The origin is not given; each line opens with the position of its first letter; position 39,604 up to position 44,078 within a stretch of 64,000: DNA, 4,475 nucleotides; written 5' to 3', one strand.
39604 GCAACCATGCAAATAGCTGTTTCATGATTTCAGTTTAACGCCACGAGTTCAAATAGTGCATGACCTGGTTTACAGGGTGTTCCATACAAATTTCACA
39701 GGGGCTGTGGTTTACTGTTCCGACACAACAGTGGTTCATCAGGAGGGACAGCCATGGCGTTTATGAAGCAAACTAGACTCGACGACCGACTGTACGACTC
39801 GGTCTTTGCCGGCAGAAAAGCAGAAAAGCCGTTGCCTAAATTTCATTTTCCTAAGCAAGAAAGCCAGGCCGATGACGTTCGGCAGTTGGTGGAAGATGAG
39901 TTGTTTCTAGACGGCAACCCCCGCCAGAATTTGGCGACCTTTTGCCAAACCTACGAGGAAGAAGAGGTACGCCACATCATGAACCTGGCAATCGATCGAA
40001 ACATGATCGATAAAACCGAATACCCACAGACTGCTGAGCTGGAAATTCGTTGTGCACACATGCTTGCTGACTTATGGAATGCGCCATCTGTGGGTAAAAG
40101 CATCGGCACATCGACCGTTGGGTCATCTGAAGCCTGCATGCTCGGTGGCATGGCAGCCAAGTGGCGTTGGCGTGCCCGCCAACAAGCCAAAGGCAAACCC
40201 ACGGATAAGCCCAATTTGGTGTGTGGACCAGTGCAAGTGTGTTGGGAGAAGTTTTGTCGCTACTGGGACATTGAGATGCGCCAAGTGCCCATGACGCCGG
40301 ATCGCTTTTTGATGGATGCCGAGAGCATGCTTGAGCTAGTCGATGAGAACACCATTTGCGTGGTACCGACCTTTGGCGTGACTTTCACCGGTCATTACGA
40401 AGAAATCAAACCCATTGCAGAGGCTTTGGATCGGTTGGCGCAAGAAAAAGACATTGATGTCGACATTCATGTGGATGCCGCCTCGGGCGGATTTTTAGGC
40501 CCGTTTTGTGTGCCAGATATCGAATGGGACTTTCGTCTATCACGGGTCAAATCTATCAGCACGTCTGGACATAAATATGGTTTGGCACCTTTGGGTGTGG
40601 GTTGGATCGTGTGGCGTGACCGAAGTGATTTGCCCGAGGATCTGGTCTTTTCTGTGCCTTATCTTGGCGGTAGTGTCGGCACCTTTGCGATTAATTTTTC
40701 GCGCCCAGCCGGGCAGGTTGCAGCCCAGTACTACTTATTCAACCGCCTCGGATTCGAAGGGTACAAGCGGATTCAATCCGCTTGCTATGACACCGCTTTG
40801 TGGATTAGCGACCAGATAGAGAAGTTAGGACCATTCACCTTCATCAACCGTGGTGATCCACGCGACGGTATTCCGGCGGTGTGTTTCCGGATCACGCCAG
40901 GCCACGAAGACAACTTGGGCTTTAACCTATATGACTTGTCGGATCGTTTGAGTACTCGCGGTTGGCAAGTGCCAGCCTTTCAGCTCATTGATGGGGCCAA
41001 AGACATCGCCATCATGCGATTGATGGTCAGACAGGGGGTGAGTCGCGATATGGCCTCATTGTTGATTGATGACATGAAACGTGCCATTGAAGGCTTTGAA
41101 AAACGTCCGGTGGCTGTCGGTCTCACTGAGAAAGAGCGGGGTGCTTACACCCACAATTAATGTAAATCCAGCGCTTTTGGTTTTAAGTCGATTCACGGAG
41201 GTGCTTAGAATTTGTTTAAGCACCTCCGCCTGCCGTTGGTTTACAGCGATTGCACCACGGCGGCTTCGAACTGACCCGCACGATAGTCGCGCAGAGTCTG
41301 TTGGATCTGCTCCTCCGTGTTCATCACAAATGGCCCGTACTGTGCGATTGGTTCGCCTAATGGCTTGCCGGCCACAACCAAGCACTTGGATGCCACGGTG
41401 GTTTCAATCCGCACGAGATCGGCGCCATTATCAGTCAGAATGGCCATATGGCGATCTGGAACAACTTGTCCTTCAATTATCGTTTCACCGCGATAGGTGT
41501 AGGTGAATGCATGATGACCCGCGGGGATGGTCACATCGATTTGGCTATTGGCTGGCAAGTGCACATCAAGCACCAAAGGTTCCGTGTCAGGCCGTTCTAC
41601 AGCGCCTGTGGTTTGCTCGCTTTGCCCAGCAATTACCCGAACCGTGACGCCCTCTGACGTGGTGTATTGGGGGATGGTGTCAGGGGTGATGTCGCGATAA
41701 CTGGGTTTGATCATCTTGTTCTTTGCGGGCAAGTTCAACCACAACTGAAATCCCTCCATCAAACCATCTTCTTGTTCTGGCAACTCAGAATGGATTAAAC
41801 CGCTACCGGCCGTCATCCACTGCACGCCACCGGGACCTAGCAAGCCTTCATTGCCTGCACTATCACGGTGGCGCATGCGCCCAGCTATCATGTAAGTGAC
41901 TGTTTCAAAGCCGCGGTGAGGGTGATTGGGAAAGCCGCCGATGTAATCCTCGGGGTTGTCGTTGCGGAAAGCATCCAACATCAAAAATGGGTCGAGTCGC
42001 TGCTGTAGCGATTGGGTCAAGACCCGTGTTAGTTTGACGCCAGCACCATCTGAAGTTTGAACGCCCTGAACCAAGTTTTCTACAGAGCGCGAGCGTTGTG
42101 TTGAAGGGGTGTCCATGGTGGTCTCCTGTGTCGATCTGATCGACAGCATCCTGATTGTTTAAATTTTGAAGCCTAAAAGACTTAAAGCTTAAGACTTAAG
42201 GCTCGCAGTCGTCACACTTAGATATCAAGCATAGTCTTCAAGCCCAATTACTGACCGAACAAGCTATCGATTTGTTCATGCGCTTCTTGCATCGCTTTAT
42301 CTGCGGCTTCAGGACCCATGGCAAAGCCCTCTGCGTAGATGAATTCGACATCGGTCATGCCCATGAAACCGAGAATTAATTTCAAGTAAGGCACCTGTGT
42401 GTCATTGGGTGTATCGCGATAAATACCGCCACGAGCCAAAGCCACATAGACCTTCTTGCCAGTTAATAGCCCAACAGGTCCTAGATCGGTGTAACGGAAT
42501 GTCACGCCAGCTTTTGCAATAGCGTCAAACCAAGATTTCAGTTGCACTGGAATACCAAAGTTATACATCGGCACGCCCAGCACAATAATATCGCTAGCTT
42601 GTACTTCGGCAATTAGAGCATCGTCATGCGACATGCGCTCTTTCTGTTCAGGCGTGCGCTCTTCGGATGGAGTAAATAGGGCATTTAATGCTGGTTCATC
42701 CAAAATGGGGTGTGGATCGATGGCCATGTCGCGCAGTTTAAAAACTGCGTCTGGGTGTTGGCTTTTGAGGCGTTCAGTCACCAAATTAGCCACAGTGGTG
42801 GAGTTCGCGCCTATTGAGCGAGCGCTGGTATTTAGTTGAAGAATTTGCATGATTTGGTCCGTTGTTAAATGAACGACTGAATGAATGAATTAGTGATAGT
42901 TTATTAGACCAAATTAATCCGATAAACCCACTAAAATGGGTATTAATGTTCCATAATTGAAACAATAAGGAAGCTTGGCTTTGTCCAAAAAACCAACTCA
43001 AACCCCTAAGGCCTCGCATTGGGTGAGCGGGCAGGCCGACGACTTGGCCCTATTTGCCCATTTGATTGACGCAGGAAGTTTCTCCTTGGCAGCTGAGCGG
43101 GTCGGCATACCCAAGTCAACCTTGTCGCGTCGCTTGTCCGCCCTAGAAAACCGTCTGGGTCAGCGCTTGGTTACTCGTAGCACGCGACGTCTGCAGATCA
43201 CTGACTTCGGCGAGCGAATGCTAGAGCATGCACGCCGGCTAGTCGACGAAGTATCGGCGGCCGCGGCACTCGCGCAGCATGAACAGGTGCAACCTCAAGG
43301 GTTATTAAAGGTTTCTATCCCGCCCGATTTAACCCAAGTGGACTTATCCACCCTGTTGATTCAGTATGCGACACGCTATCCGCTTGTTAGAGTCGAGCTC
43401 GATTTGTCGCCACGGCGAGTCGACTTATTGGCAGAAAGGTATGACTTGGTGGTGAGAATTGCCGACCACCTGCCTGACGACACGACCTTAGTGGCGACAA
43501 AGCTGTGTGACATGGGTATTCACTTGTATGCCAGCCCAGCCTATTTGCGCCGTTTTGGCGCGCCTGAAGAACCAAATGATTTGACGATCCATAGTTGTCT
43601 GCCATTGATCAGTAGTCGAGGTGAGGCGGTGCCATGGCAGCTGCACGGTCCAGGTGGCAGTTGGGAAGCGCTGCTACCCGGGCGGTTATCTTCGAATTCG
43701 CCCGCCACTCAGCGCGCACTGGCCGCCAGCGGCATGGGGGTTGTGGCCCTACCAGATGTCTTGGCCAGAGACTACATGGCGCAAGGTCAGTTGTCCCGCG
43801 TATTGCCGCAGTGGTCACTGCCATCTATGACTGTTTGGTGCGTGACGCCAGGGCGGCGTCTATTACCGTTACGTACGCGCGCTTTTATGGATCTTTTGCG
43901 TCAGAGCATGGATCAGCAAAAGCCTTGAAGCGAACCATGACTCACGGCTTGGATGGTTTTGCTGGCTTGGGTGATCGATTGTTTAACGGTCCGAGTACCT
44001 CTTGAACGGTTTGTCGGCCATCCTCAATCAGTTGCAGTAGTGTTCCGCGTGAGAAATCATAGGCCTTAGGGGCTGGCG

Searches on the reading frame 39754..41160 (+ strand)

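Call 81: search_protein_families(library=pfam, proteins=[window:39754-41160:+], max_evalue=0.00001)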
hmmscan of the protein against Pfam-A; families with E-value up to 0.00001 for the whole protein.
window:39754-41160:+ (468 aa): 1 family
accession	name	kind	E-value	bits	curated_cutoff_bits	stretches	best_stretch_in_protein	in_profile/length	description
PF00282.25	Pyridoxal_deC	-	1.2e-81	274.8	27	1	40-380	10-374/375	Pyridoxal-dependent decarboxylase conserved domain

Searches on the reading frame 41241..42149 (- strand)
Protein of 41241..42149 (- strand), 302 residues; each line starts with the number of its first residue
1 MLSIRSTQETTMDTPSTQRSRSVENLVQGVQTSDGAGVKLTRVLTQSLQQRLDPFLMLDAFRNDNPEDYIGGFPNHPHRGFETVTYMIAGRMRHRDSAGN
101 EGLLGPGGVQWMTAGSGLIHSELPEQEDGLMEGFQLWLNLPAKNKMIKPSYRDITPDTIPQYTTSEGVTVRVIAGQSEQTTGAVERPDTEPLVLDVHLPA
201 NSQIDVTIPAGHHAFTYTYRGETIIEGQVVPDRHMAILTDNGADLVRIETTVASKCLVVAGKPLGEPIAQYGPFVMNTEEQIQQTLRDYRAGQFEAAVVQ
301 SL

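Call 3: search_protein_families(library=pfam, proteins=[window:41241-42149:-], max_evalue=0.01)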
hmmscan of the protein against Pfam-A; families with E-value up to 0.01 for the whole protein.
window:41241-42149:- (302 aa): 2 families
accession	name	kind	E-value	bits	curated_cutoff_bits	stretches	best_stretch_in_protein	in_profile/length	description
PF02678.22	Pirin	-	7.8e-35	119.6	26.1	1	39-138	3-108/108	Pirin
PF05726.19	Pirin_C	-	1.1e-27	96.9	27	1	193-295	1-103/103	Pirin C-terminal cupin domain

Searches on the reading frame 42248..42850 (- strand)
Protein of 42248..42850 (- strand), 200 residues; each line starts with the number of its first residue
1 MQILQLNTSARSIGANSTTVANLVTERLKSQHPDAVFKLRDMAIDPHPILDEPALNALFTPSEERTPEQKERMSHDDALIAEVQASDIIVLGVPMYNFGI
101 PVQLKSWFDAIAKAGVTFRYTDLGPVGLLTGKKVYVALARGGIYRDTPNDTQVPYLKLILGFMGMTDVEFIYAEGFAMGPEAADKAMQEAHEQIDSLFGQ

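Call 3: search_protein_families(library=pfam, proteins=[window:42248-42850:-], max_evalue=0.01)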
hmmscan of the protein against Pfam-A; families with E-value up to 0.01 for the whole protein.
window:42248-42850:- (200 aa): 2 families
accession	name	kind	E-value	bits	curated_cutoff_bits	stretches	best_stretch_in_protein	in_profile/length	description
PF02525.22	Flavodoxin_2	-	4.1e-45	154.4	27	1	1-196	1-196/198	Flavodoxin-like fold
PF03358.20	FMN_red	-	1e-09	38.6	24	1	1-140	1-115/152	NADPH-dependent FMN reductase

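Call 54: search_protein_families(library=ncbifam, proteins=[window:42248-42850:-], max_evalue=0.00001)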
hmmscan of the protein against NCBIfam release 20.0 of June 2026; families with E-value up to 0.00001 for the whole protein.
window:42248-42850:- (200 aa): 3 families
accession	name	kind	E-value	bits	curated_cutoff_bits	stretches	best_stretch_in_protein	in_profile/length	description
NF010075.0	PRK13556.1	subfamily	5.9e-29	101.5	188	1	15-194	17-201/208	FMN-dependent NADH-azoreductase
NF010074.0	PRK13555.1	equivalog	5.3e-18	65.1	432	1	65-194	91-223/230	FMN-dependent NADH-azoreductase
NF002370.0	PRK01355.1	subfamily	9.8e-12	44.8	143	1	75-195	67-189/199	FMN-dependent NADH-azoreductase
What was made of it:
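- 41241..42850 (-): FMN-dependent NADH-azoreductase-like gene (42248-42850) and pirin gene (41241-42149). Identified in calls 3 and 54.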

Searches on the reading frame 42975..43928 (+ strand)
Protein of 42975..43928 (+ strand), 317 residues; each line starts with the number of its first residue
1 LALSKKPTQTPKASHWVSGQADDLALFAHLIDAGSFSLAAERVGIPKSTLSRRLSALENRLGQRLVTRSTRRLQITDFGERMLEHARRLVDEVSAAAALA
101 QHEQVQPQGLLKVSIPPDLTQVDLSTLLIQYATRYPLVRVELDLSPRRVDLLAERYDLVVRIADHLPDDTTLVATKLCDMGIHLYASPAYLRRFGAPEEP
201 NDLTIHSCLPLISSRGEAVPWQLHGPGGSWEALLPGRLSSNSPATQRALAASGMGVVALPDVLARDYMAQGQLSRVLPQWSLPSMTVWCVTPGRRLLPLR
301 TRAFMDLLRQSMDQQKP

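Call 3: search_protein_families(library=pfam, proteins=[window:42975-43928:+], max_evalue=0.01)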
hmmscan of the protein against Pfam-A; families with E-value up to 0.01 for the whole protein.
window:42975-43928:+ (317 aa): 5 families
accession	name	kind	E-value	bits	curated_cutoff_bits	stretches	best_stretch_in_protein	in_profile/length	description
PF03466.25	LysR_substrate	-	1.4e-33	116.5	28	1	106-312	3-208/209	LysR substrate binding domain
PF00126.33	HTH_1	-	2.6e-18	66.2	26.6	1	22-80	2-60/60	Bacterial regulatory helix-turn-helix protein, lysR family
PF25213.1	HVO_A0261_N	-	9.1e-07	29.1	35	1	40-97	31-85/86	HVO_A0261 N-terminal domain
PF09339.16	HTH_IclR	-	0.00088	19.4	22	1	24-60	9-45/52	IclR helix-turn-helix domain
PF13412.12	HTH_24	-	0.0062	16.5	21.9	0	40-59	24-43/48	Winged helix-turn-helix DNA-binding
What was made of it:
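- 42975..43928 (+): LysR-type regulator, convergent with the fusion gene and divergent from the azoR-like/pirin genes. Domains are shown in call 3.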
